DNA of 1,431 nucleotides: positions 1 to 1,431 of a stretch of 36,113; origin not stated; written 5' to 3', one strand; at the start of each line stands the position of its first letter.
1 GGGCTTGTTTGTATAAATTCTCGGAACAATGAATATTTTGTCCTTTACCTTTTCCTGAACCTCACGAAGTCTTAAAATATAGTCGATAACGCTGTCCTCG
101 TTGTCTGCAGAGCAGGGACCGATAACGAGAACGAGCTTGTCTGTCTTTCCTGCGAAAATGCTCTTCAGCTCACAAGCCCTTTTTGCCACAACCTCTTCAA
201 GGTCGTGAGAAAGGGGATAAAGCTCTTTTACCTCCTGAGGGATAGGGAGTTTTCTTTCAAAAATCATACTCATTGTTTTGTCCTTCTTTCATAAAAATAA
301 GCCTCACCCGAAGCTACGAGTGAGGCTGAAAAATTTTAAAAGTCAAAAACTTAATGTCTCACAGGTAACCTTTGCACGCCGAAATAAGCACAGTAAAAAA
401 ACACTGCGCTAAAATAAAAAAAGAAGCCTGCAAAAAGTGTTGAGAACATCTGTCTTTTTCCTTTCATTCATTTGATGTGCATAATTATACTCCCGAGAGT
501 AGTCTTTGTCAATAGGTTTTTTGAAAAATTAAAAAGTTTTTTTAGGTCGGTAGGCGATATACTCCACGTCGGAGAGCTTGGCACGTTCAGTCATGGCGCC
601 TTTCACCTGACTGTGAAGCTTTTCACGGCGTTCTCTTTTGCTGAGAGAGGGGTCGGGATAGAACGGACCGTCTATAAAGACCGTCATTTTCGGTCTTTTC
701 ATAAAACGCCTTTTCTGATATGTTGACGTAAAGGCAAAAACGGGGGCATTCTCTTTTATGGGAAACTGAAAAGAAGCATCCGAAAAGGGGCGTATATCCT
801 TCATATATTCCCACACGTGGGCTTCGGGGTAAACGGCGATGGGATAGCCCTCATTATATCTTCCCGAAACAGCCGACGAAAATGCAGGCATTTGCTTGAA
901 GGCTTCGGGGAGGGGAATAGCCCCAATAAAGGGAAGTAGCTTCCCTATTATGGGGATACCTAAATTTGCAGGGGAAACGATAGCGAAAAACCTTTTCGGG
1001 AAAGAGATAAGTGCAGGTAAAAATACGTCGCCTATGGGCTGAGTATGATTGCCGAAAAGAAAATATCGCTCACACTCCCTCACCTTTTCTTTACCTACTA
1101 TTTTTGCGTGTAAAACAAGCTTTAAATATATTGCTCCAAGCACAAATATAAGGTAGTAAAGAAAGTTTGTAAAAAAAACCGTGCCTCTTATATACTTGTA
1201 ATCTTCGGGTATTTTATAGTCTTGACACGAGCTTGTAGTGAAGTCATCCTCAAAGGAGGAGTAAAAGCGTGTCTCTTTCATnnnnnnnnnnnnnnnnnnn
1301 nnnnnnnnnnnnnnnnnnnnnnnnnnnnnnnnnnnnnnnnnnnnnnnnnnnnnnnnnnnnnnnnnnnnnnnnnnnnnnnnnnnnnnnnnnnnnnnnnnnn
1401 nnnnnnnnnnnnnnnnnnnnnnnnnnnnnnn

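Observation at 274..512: Phe/Tyr-rich 32-codon leader ORF plus terminator upstream of DAHP synthase: possible ribosome-mediated attenuator in a Firmicute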

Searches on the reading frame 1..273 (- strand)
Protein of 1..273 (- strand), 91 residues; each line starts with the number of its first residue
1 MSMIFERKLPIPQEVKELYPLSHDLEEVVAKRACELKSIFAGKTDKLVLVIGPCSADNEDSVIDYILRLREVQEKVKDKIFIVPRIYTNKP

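Call 7: find_related_loci(query=window:1-273:-, collection=genome_contigs, flank=3000)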
Query window:1-273:- (91 aa) in genome_contigs; peptide patterns used: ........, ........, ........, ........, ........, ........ (x = any residue, [..] = any of these).
600 stretches matched a pattern (row limit reached: there are more); 539 encode a relative of the query (tblastn E <= 1e-3); the best 80 are kept; 80 distinct loci.
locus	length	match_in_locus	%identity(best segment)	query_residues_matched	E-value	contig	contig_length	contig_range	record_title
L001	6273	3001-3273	92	1-91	1e-54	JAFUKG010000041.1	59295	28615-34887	MAG: Clostridia bacterium isolate RGIG4571 Roe_deer_Rectum-2__c621551, whole genome shotgun sequence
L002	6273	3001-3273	86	1-91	3e-51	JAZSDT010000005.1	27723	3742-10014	MAG: Eubacteriales bacterium isolate T1900044595_TS20190061.MAGScoT_cleanbin_000049 SGB_661_k141_137601, whole genome sh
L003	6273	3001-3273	81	1-91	3e-48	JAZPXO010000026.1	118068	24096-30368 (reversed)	MAG: Acutalibacteraceae bacterium isolate T1900044651_TS20190117.MAGScoT_cleanbin_000021 SGB_1418_k141_553565, whole gen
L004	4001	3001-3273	84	1-91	4e-48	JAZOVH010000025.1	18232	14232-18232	MAG: Acutalibacteraceae bacterium isolate T1900045527_YK20190221.MAGScoT_cleanbin_000017 SGB_7701_k141_1880489, whole ge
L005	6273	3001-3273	81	1-91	3e-47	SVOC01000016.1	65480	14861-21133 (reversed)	MAG: Oscillospiraceae bacterium isolate SIG555 NODE_691_length_65480_cov_26.604345, whole genome shotgun sequence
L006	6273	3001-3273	82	1-91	4e-47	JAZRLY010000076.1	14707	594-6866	MAG: Acutalibacteraceae bacterium isolate T1900045429_YK20190120.MAGScoT_cleanbin_000017 SGB_7085_k141_902863, whole gen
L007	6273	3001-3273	82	1-91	4e-47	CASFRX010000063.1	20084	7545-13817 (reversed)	uncultured Oscillospiraceae bacterium isolate SI.O41.metabat-bins.39 genome assembly, contig: SI.O41.metabat-bins.39.fa_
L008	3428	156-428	80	1-91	3e-47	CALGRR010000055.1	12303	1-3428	MAG TPA_asm: uncultured Clostridia bacterium isolate SRR6425758_bin.124_CONCOCT_v1.1_MAG genome assembly, contig: ERZ176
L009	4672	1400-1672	79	1-91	1e-46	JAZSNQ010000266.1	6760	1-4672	MAG: Acutalibacteraceae bacterium isolate T1900044550_TS20190016.MAGScoT_cleanbin_000048 SGB_218_k141_1870028, whole gen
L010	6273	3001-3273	76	1-91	3e-45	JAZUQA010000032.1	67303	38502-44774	MAG: Acutalibacteraceae bacterium isolate T1900044861_TS20190327.MAGScoT_cleanbin_000010 SGB_3101_k141_1888923, whole ge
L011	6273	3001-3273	78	1-91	4e-45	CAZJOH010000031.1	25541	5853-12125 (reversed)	MAG TPA_asm: uncultured Clostridium sp. isolate SRP315200_co1_241 genome assembly, contig: NODE_3105_length_25541_cov_10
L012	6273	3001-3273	75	1-91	7e-45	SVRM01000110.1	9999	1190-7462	MAG: Oscillospiraceae bacterium isolate SIG643 NODE_107710_length_9999_cov_3.115985, whole genome shotgun sequence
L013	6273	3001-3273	75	1-91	2e-44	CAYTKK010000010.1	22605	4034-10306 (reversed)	MAG TPA_asm: uncultured Lachnospiraceae bacterium isolate SRP225648_co1_671 genome assembly, contig: NODE_5279_length_22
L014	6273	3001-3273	75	1-91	2e-44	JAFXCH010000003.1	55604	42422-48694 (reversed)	MAG: Clostridia bacterium isolate RGIG6285 Sheep_Rectum-3__c111134, whole genome shotgun sequence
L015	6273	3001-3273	71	1-91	1e-43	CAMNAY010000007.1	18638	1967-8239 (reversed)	MAG: uncultured Ruminococcus sp. isolate SRR873598_bin.124_metaWRAP_v1.3_MAG genome assembly, contig: NODE.5711_length_1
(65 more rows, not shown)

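Call 13: find_homologous_proteins(query=window:1-273:-, max_evalue=1e-20)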
Query window:1-273:- (91 aa): 667 proteins with E <= 1e-20 among 795 candidates; the best 120 are listed.
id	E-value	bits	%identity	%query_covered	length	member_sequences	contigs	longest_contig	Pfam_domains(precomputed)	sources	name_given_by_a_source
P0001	5.1e-40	153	79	100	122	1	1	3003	PF00793.27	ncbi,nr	ncbi:MAG: 3-deoxy-7-phosphoheptulonate synthase, partial [Clostridia bacterium]|nr:3-deoxy-7-phospho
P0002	8.2e-40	152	77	100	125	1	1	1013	PF00793.27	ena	-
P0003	1.0e-39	152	81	100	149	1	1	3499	PF00793.27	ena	-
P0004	4.4e-38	147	77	100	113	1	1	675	PF00793.27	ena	-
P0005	2.2e-37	144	78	100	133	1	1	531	PF00793.27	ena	-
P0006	2.2e-37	144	79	100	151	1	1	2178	PF00793.27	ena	-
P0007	5.7e-37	143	77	100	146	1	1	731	PF00793.27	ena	-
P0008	5.8e-37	143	78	100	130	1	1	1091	PF00793.27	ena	-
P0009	6.0e-37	143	73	100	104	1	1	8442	PF00793.27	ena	-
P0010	6.9e-37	143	73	100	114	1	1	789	PF00793.27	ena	-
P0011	1.1e-36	142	73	99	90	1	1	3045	PF00793.27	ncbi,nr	ncbi:MAG: 3-deoxy-7-phosphoheptulonate synthase, partial [Firmicutes bacterium]|nr:3-deoxy-7-phospho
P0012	3.8e-36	140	74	100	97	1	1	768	PF00793.27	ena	-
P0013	5.3e-36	140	74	100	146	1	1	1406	PF00793.27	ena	-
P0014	1.2e-35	139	73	100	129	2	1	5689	PF00793.27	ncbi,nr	ncbi:MAG: 3-deoxy-7-phosphoheptulonate synthase, partial [Clostridia bacterium]|nr:3-deoxy-7-phospho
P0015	4.5e-35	137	70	100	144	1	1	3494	PF00793.27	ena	-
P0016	4.9e-35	137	70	100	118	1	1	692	PF00793.27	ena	-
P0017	6.1e-35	137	69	100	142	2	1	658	PF00793.27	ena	-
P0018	6.5e-35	136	70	100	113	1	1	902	PF00793.27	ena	-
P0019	9.7e-35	136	73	100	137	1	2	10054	PF00793.27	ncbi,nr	ncbi:MAG: 3-deoxy-7-phosphoheptulonate synthase, partial [Clostridia bacterium]|nr:3-deoxy-7-phospho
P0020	1.5e-34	135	70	100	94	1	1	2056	PF00793.27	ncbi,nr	ncbi:MAG: 3-deoxy-7-phosphoheptulonate synthase, partial [Clostridia bacterium]|nr:3-deoxy-7-phospho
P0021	1.6e-34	135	73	100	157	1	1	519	PF00793.27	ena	-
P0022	2.8e-34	134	70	100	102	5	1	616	PF00793.27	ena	-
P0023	6.2e-34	133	71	100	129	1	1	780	PF00793.27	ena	-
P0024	7.6e-34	133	71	100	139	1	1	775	PF00793.27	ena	-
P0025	9.0e-34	133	70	98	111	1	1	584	PF00793.27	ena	-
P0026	1.5e-33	132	70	100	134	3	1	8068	PF00793.27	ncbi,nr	ncbi:MAG: 3-deoxy-7-phosphoheptulonate synthase, partial [Clostridia bacterium]|nr:3-deoxy-7-phospho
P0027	2.0e-33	132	68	100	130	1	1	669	PF00793.27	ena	-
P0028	2.1e-33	132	71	100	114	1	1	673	PF00793.27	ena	-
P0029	3.0e-33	131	68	100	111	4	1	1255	PF00793.27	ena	-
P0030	4.0e-33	131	68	100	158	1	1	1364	PF00793.27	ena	-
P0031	4.0e-33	131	68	100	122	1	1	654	PF00793.27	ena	-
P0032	4.1e-33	131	68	100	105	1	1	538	PF00793.27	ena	-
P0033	4.7e-33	131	67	100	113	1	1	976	PF00793.27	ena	-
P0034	5.9e-33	130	66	100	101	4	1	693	PF00793.27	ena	-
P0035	8.4e-33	130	68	100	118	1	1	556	PF00793.27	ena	-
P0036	9.8e-33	130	66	100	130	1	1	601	PF00793.27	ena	-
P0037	9.8e-33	130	67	100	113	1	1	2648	PF00793.27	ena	-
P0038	1.1e-32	129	69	100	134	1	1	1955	PF00793.27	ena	-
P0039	1.1e-32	129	66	100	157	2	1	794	PF00793.27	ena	-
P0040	1.3e-32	129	68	100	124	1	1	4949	PF00793.27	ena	-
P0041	1.4e-32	129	67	100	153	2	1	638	PF00793.27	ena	-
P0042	1.7e-32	129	70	100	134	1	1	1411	PF00793.27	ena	-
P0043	1.7e-32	129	80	88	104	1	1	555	PF03780.19,PF00793.27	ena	-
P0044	1.8e-32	129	68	100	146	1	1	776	PF00793.27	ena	-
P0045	1.9e-32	129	67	100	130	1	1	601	PF00793.27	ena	-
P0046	2.1e-32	128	75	92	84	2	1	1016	PF00793.27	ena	-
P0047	2.6e-32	128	66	100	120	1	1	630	PF00793.27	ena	-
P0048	3.4e-32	128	66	100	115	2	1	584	PF00793.27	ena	-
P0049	3.6e-32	128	68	100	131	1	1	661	PF00793.27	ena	-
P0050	5.6e-32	127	66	100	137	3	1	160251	PF00793.27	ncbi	-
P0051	6.3e-32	127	66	100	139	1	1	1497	PF00793.27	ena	-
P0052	6.4e-32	127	67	100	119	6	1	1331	PF00793.27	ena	-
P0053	7.2e-32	127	67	100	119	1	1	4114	PF00793.27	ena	-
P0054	8.3e-32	127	67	100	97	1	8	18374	PF00793.27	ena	-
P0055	8.3e-32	127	68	100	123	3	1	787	PF00793.27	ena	-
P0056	1.1e-31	126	66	100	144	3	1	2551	PF00793.27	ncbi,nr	ncbi:MAG: 3-deoxy-7-phosphoheptulonate synthase, partial [Clostridia bacterium]|nr:3-deoxy-7-phospho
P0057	1.1e-31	126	65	100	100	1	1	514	PF00793.27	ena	-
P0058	1.1e-31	126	69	100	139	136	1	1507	PF00793.27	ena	-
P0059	1.2e-31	126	64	100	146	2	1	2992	PF00793.27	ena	-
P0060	1.3e-31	126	67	100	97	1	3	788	PF00793.27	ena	-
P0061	1.5e-31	126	63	100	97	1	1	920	PF00793.27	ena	-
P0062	1.8e-31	125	67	100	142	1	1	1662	PF00793.27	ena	-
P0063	2.2e-31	125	67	100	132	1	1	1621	PF00793.27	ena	-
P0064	2.6e-31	125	65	100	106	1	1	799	PF00793.27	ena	-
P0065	2.8e-31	125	67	100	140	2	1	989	PF00793.27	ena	-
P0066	3.2e-31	125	64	100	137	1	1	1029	PF00793.27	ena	-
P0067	3.6e-31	125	65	100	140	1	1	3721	PF00793.27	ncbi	-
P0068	3.7e-31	124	66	100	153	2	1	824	PF00793.27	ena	-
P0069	3.7e-31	124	65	100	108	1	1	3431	PF00793.27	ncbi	ncbi:MAG: 3-deoxy-7-phosphoheptulonate synthase, partial [Oscillospiraceae bacterium]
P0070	3.7e-31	124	69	100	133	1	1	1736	PF00793.27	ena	-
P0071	4.3e-31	124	67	100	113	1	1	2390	PF00793.27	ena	-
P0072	4.9e-31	124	60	100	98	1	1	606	PF00793.27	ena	-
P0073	5.0e-31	124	70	96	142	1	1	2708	PF00793.27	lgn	-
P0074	5.3e-31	124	66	100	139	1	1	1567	PF00793.27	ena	-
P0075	6.2e-31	124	67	100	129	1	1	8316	PF00793.27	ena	-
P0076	6.3e-31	124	65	100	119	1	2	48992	PF00793.27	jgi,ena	-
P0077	9.9e-31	123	66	100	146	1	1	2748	PF00793.27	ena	-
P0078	1.0e-30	123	67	100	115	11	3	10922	PF00793.27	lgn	-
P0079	1.0e-30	123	69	98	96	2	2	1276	PF00793.27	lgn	-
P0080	1.1e-30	123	69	92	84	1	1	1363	PF00793.27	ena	-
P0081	1.2e-30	123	66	100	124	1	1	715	PF00793.27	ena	-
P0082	1.2e-30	123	69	100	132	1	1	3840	PF00793.27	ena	-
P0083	1.3e-30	123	67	95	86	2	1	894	PF00793.27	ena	-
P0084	1.4e-30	123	65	100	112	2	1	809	PF00793.27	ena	-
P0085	1.5e-30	123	65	100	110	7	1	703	PF00793.27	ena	-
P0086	1.7e-30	122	64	100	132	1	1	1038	PF00793.27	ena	-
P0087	1.8e-30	122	64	100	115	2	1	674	PF00793.27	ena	-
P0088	1.9e-30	122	66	100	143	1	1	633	PF00793.27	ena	-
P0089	1.9e-30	122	65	100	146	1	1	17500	PF00793.27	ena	-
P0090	2.1e-30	122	67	100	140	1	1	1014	PF00793.27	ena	-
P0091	2.2e-30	122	62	100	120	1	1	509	PF00793.27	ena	-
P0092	2.3e-30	122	64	100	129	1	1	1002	PF00793.27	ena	-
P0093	2.6e-30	122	64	100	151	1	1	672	PF00793.27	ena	-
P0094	2.7e-30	122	59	100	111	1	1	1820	PF00793.27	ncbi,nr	ncbi:MAG: 3-deoxy-7-phosphoheptulonate synthase, partial [Clostridia bacterium]|nr:3-deoxy-7-phospho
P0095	3.0e-30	122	63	100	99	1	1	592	PF00793.27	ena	-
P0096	3.0e-30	122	65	100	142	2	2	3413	PF00793.27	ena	-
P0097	3.2e-30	121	67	100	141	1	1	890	PF00793.27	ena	-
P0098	3.4e-30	121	64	100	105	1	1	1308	PF00793.27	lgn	-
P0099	3.7e-30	121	65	100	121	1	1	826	PF00793.27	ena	-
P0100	3.7e-30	121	63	100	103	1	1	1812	PF00793.27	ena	-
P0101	3.9e-30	121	65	100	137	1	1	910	PF00793.27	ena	-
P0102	4.1e-30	121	76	84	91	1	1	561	PF00793.27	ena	-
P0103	4.3e-30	121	64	100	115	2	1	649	PF00793.27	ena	-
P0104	4.4e-30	121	62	100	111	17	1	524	PF00793.27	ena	-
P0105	4.5e-30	121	60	100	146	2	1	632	PF00793.27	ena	-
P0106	4.5e-30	121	65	100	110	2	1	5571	PF00793.27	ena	-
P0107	4.9e-30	121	70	88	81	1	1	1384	PF00793.27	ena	-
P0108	5.1e-30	121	65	100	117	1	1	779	PF00793.27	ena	-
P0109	5.2e-30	121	65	97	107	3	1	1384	PF00793.27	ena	-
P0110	5.5e-30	121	64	100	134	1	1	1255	PF00793.27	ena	-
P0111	5.6e-30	121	71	93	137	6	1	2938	PF00793.27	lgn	-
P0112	6.6e-30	120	66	99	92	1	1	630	PF00793.27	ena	-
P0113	7.0e-30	120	66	100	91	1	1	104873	PF00793.27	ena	-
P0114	7.2e-30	120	64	100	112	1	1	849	PF00793.27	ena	-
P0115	7.9e-30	120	65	98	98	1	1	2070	PF00793.27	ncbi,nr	ncbi:MAG: 3-deoxy-7-phosphoheptulonate synthase, partial [Clostridia bacterium]|nr:3-deoxy-7-phospho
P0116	8.0e-30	120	64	98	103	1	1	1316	PF00793.27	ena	-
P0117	1.2e-29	120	66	100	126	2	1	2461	PF00793.27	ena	-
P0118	1.2e-29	120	65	98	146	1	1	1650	PF00793.27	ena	-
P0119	1.2e-29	120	64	100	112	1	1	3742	PF00793.27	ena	-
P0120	1.2e-29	120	64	100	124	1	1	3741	PF00793.27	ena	-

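Call 34: search_protein_families(library=pfam, proteins=[window:1-273:-], max_evalue=0.01)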
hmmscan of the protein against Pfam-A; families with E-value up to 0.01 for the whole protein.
window:1-273:- (91 aa): 1 family
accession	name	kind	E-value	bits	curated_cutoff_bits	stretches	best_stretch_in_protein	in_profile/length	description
PF00793.26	DAHP_synth_1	-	5.7e-10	39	25.5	1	38-91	9-60/270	DAHP synthetase I family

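Call 38: search_protein_families(library=pfam, proteins=[L001:3001-4029:+, L001:4093-4320:+, L001:4168-4704:-, L001:4777-5736:+, L002:3001-4029:+, L002:4354-5928:-, L002:1619-2464:+, L002:5925-6245:-], max_evalue=0.001)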
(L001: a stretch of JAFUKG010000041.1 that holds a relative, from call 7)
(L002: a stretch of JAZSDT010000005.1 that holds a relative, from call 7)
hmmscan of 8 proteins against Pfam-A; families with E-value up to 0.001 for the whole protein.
L001:3001-4029:+ (342 aa): 1 family
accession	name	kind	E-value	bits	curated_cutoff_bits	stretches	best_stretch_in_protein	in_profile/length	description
PF00793.26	DAHP_synth_1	-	4.2e-44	150.9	25.5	1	38-333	9-267/270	DAHP synthetase I family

L001:4093-4320:+ (75 aa): 0 families

L001:4168-4704:- (178 aa): 1 family
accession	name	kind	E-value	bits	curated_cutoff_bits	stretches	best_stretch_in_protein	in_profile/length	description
PF10688.14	Imp-YgjV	-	1.7e-29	103.1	23.5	1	10-171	2-156/159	Bacterial inner membrane protein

L001:4777-5736:+ (319 aa): 2 families
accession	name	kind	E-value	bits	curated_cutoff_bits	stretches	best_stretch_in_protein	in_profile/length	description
PF02275.23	CBAH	-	4.6e-81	273.3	20.4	1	9-304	5-313/316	Linear amide C-N hydrolases, choloylglycine hydrolase family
PF03417.21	AAT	-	0.0005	20.3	23.2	1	9-181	5-141/225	Acyl-coenzyme A:6-aminopenicillanic acid acyl-transferase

L002:3001-4029:+ (342 aa): 1 family
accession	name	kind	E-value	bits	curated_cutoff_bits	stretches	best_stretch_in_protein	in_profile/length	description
PF00793.26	DAHP_synth_1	-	2.8e-45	154.7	25.5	1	33-334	8-268/270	DAHP synthetase I family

L002:4354-5928:- (524 aa): 0 families

L002:1619-2464:+ (281 aa): 2 families
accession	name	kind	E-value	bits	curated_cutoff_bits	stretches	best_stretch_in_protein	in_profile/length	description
PF02588.21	YitT_membrane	-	1.2e-54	185.3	24.3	1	10-213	2-203/205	Uncharacterised 5xTM membrane BCR, YitT family COG1284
PF10035.14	DUF2179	-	1.3e-17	63.7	22.8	1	220-274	1-55/55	Uncharacterized protein conserved in bacteria (DUF2179)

L002:5925-6245:- (106 aa): 0 families

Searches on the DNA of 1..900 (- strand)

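Call 72: search_rna_families(sources=[L001, L002, L003, L004, L005, L006, L007, L008, L009, L010, L011, L012, L013, L014, L015, L016, L017, L018, L019, L020], threshold=gathering)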
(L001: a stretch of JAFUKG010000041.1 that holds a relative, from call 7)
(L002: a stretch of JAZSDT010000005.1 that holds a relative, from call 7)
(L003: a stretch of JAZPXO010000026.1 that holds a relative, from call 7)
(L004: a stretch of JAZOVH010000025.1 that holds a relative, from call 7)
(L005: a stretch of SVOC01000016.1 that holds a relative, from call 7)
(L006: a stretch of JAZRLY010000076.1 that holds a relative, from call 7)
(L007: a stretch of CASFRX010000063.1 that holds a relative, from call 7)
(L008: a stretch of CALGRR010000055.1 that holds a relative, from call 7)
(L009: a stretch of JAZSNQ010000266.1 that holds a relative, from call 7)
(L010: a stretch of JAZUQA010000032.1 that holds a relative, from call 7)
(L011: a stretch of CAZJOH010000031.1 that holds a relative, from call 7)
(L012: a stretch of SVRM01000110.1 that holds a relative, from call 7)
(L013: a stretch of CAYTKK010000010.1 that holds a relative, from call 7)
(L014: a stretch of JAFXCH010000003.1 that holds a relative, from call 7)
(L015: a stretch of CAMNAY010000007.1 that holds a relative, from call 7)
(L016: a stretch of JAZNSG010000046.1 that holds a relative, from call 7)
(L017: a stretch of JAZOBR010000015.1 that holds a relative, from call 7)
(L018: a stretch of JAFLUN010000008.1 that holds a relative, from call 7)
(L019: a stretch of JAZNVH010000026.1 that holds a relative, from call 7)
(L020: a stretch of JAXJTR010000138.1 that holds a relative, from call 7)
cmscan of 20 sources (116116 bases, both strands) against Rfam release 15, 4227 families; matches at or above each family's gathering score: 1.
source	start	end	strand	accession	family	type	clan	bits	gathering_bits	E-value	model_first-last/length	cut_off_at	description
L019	4480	4716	+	RF00174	Cobalamin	Cis-reg; riboswitch;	CL00101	44.5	31.5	1.1e-07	1-189/189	no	Cobalamin riboswitch aptamer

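Call 73: search_rna_families(sources=[L021, L022, L023, L024, L025, L026, L027, L028, L029, L030, L031, L032, L033, L034, L035, L036, L037, L038, L039, L040], threshold=gathering)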
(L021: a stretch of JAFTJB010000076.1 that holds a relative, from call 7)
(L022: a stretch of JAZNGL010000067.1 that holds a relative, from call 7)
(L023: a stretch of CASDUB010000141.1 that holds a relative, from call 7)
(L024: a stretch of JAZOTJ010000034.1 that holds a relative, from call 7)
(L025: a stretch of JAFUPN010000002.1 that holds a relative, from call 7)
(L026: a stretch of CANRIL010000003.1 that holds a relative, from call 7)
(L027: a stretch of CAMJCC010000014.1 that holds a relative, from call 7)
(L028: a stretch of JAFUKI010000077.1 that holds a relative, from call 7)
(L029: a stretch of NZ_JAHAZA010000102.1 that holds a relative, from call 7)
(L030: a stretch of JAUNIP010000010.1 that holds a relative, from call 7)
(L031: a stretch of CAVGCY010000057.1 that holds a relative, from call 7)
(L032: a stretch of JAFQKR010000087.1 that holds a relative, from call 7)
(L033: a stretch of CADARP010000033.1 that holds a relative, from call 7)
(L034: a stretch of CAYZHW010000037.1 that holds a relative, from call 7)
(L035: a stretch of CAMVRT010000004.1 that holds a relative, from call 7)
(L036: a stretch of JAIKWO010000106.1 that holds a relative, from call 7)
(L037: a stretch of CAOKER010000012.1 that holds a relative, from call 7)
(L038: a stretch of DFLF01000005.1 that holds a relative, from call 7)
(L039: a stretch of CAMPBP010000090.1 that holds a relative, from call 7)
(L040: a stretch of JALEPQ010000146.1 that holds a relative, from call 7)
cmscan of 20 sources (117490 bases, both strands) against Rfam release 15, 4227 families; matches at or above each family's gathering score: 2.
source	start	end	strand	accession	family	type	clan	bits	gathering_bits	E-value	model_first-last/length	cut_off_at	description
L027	2862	2932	+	RF00005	tRNA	Gene; tRNA;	CL00001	71.5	29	2.2e-13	1-71/71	no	tRNA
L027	3221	3292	-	RF00005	tRNA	Gene; tRNA;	CL00001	69.2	29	9.8e-13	1-71/71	no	tRNA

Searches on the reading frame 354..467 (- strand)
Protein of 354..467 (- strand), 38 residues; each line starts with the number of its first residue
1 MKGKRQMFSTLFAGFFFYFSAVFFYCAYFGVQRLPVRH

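Call 34: search_protein_families(library=pfam, proteins=[window:354-449:-], max_evalue=0.01)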
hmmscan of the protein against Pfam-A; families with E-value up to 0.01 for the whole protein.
seq(32 aa): 0 families

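Call 47: find_encoding_contigs(protein=window:354-467:-, flank=3000, max_places=10)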
Protein seq(38 aa) (38 aa): no gene with exactly this product is on record in the collection.

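Call 53: search_protein_representatives(protein=window:354-467:-)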
Query: 38 residues. Proteins with E-value up to 0.001 (for the whole library): 2; up to 1e-10: 0; up to 1e-30: 0. The best 2 are listed.
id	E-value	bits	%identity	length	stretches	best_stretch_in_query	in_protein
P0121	6.5e-07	44.7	38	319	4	17-37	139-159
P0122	1.4e-04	37.6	67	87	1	4-37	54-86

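Call 55: find_encoding_contigs(protein=P0122, flank=3000, max_places=6)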
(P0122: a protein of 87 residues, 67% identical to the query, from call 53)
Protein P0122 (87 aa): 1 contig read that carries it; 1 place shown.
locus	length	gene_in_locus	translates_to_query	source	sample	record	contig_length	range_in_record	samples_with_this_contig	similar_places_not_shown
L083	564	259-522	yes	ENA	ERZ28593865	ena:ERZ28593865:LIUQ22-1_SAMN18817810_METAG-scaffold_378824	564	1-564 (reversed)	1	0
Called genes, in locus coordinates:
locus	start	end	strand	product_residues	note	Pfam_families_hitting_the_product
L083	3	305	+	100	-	?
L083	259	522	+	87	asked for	-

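Call 62: find_homologous_proteins(query=P0122, max_evalue=10)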
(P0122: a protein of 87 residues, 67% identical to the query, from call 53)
Query P0122 (87 aa): 1 proteins with E <= 10 among 11 candidates.
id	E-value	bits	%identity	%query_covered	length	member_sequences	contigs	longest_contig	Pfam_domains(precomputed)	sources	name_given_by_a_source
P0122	1.1e-49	184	100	100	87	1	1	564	-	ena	-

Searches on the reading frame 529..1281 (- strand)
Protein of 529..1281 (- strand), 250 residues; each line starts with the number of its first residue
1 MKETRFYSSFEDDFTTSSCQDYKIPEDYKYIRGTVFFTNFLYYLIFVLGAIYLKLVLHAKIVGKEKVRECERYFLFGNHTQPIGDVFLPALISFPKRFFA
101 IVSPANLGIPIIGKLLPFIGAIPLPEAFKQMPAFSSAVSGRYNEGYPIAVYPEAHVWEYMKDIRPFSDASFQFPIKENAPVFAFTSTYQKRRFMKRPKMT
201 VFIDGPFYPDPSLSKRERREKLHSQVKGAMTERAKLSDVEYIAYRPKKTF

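Call 12: find_encoding_contigs(protein=window:529-1281:-, flank=10000, max_places=6)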
Protein window:529-1281:- (250 aa): no gene with exactly this product is on record in the collection.

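Call 34: search_protein_families(library=pfam, proteins=[window:529-1281:-], max_evalue=0.01)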
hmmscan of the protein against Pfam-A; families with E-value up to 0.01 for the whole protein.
window:529-1281:- (250 aa): 1 family
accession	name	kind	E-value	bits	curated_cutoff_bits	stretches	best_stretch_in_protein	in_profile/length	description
PF01553.26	Acyltransferase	-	1.5e-06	28.5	23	1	60-181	3-126/132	Acyltransferase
